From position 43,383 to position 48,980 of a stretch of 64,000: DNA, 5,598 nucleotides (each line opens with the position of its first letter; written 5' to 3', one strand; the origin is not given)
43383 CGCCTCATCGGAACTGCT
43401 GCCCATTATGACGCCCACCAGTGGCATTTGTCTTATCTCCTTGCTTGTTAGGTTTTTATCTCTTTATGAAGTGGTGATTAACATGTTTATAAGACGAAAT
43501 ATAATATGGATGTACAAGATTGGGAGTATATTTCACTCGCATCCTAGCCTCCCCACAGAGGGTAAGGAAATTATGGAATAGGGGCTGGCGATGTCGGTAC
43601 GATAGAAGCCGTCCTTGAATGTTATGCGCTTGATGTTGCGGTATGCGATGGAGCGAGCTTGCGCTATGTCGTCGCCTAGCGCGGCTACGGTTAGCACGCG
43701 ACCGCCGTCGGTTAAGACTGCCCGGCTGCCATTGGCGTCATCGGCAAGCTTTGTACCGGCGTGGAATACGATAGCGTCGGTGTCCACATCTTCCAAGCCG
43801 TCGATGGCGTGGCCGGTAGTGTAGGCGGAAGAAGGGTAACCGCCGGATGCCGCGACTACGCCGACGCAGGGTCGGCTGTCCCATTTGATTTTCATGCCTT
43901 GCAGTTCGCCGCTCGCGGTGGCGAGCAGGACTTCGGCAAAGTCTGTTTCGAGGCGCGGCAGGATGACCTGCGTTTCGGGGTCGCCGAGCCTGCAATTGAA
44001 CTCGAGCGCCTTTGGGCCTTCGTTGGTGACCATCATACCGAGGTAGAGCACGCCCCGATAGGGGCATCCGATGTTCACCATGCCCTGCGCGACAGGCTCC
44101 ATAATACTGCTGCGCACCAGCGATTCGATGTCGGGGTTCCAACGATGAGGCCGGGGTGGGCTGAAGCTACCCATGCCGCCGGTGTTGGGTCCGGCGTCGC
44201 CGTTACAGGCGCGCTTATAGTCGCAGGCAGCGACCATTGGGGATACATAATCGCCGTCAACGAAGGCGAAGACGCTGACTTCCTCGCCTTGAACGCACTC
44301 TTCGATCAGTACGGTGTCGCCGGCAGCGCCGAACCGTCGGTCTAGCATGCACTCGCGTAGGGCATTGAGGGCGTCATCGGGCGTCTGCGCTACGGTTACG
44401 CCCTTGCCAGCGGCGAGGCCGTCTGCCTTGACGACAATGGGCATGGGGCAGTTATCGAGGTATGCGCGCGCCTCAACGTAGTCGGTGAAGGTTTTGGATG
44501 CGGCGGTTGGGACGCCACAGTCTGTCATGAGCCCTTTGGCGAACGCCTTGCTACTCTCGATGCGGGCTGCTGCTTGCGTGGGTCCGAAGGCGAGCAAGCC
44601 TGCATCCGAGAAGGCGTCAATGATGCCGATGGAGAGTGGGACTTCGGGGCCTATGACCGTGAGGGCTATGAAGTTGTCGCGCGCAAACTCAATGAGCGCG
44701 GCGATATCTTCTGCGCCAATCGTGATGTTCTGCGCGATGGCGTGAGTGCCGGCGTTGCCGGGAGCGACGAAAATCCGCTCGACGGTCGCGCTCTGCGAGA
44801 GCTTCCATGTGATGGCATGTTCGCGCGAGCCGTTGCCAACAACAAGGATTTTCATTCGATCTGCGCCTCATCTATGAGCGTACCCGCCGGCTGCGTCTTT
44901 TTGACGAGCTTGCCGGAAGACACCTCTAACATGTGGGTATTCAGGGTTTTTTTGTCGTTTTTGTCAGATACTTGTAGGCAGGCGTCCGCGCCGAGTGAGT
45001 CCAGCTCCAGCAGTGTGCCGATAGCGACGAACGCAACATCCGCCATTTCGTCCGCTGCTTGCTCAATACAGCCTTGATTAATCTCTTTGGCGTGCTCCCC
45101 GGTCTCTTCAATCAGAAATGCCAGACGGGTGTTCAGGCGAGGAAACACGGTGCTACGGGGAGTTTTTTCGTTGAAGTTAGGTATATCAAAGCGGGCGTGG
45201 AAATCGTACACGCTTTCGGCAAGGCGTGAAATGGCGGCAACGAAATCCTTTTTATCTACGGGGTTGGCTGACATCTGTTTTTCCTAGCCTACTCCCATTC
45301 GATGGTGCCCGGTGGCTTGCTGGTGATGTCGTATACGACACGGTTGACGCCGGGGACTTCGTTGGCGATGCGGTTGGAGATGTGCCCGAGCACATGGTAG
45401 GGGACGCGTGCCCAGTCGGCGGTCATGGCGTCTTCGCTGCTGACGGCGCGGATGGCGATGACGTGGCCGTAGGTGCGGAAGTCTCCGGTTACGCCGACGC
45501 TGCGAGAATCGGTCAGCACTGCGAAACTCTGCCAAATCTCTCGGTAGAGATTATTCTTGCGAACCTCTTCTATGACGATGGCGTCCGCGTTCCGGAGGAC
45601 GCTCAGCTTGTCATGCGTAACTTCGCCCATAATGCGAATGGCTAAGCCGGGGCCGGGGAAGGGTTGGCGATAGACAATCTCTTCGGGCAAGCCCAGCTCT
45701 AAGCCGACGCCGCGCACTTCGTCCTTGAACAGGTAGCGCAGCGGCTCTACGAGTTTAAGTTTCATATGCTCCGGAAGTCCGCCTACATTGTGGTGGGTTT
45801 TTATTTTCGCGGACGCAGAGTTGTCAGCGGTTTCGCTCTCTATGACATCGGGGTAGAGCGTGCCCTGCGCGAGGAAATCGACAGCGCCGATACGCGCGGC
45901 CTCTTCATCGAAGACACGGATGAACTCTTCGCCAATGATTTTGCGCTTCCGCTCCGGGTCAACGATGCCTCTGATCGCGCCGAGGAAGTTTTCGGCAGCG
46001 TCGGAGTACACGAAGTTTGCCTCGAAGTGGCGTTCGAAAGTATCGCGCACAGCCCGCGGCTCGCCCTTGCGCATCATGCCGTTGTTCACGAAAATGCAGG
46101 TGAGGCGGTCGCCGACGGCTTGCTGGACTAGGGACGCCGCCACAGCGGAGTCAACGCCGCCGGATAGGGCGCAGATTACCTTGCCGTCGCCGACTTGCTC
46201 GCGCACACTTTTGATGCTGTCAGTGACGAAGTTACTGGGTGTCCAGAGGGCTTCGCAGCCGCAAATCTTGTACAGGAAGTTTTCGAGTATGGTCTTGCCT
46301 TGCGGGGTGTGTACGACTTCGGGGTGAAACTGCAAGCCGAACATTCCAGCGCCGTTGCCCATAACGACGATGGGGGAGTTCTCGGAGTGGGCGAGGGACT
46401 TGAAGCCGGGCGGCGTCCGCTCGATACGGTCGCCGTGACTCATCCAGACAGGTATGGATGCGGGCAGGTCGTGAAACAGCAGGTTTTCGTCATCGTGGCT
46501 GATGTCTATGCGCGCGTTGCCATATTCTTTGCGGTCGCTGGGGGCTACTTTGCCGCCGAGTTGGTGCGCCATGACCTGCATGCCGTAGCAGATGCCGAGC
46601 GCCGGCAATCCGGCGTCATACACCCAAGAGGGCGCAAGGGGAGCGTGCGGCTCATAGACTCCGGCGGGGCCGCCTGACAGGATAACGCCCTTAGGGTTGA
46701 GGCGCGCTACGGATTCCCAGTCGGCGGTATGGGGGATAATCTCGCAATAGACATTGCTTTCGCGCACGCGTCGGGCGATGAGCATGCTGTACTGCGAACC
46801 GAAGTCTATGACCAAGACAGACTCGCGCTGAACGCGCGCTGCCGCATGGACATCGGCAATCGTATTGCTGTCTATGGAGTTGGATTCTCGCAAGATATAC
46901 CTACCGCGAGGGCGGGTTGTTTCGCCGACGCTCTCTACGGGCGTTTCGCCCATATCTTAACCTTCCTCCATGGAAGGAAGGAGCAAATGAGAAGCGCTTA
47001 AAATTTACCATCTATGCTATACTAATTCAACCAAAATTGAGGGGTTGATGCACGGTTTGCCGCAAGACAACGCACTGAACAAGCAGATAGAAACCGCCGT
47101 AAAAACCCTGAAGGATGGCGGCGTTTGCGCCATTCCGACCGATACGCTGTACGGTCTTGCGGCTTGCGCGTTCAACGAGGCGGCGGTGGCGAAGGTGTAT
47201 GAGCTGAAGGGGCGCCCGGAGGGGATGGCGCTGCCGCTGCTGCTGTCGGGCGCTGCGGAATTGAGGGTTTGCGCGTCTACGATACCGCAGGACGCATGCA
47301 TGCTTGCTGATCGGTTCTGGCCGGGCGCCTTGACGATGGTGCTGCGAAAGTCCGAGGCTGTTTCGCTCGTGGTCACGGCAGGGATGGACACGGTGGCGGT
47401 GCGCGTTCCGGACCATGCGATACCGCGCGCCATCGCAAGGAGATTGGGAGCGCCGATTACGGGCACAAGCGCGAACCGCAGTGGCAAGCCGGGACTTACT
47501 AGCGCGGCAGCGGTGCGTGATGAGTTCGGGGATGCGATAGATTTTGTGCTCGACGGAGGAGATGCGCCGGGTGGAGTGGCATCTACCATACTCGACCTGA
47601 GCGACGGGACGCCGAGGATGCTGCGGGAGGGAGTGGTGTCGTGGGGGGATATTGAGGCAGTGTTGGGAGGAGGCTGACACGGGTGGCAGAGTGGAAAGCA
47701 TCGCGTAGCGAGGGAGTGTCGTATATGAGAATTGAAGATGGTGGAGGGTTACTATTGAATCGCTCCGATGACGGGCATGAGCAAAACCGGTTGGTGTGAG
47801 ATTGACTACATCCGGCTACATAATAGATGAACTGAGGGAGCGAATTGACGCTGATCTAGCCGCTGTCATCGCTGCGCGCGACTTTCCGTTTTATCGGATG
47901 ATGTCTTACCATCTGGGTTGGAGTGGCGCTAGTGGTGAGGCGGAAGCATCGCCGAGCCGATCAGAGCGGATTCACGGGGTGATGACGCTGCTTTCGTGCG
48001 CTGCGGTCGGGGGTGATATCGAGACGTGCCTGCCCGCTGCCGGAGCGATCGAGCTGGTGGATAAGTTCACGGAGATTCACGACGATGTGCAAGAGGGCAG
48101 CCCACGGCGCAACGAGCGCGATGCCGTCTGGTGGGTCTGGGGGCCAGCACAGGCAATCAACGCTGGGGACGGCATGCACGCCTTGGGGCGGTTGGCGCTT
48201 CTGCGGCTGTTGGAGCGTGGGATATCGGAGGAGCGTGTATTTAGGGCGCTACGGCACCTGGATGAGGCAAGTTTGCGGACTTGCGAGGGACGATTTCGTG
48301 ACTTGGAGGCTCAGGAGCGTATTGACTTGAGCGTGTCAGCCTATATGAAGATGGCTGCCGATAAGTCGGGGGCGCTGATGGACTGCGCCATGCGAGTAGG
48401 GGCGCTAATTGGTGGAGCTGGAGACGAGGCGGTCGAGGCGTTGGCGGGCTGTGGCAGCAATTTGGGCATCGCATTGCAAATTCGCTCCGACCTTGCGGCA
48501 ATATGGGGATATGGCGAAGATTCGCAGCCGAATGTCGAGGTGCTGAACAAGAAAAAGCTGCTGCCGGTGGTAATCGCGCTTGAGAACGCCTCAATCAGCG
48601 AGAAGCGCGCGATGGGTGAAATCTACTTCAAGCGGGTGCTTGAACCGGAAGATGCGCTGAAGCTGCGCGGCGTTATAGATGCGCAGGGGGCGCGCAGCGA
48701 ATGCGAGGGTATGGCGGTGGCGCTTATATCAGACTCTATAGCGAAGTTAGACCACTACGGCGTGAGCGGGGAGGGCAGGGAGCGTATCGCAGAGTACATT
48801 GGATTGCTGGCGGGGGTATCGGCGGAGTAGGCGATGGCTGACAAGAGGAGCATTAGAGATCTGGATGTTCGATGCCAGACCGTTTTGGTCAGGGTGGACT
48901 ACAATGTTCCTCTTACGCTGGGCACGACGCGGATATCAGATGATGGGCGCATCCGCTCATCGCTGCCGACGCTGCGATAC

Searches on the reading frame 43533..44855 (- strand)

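Call 20: search_protein_families(library=pfam, proteins=[window:43533-44855:-], max_evalue=0.0001)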
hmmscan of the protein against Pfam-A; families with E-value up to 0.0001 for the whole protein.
window:43533-44855:- (440 aa): 3 families
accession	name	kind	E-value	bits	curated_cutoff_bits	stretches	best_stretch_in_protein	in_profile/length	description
PF01071.24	GARS_A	-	1.9e-69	233.8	27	1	101-295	1-194/194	Phosphoribosylglycinamide synthetase, ATP-grasp (A) domain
PF02844.21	GARS_N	-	2.2e-36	125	29.5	1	1-100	1-100/100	Phosphoribosylglycinamide synthetase, N domain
PF02843.22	GARS_C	-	2.5e-26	92.2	34.8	1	330-424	1-91/92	Phosphoribosylglycinamide synthetase, C domain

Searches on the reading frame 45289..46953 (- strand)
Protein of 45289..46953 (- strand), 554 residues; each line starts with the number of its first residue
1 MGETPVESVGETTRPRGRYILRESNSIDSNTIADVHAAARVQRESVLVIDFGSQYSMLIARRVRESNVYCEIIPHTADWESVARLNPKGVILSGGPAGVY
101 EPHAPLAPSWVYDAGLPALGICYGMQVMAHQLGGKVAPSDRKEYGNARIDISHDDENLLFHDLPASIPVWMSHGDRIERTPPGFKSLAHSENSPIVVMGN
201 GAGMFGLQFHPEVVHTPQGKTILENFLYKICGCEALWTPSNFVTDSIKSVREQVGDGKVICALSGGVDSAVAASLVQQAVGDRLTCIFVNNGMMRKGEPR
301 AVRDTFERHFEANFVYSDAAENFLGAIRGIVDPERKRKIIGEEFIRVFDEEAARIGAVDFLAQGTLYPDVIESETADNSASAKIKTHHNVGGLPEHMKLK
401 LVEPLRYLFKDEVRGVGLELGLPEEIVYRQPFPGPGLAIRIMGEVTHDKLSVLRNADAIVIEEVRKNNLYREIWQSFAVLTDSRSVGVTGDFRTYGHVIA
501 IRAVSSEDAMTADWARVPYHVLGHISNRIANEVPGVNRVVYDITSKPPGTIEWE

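Call 20: search_protein_families(library=pfam, proteins=[window:45289-46953:-], max_evalue=0.0001)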
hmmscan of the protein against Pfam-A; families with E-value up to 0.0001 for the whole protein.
window:45289-46953:- (554 aa): 5 families
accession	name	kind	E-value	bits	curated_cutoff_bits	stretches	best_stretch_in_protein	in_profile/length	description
PF00117.34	GATase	-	1.6e-44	152.3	22.8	1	47-229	1-189/190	Glutamine amidotransferase class-I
PF00958.27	GMP_synt_C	-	3.7e-44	149.1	27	1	462-553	1-92/92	GMP synthase C terminal domain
PF02540.23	NAD_synthase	-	2.4e-07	30.6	21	1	244-283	6-45/242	NAD synthase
PF07722.19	Peptidase_C26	-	3.2e-06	27.5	20.5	1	112-212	102-219/219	Peptidase C26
PF03054.22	tRNA_Me_trans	-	7.2e-05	23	20.6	0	258-293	2-36/202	tRNA methyl transferase HUP domain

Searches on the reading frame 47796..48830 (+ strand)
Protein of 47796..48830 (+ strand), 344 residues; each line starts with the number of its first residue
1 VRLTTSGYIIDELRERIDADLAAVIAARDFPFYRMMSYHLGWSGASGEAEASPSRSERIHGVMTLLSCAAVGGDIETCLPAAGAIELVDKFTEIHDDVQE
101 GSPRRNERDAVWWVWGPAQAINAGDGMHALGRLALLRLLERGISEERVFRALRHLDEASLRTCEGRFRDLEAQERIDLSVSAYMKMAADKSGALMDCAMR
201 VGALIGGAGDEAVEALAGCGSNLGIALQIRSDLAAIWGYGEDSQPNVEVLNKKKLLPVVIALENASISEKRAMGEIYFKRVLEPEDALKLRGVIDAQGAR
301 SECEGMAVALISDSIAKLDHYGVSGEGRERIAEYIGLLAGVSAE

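Call 20: search_protein_families(library=pfam, proteins=[window:47796-48830:+], max_evalue=0.0001)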
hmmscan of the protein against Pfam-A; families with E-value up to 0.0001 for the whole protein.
window:47796-48830:+ (344 aa): 1 family
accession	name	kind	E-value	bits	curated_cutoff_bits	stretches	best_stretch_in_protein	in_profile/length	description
PF00348.22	polyprenyl_synt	-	2.2e-29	102.9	27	1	58-281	18-238/251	Polyprenyl synthetase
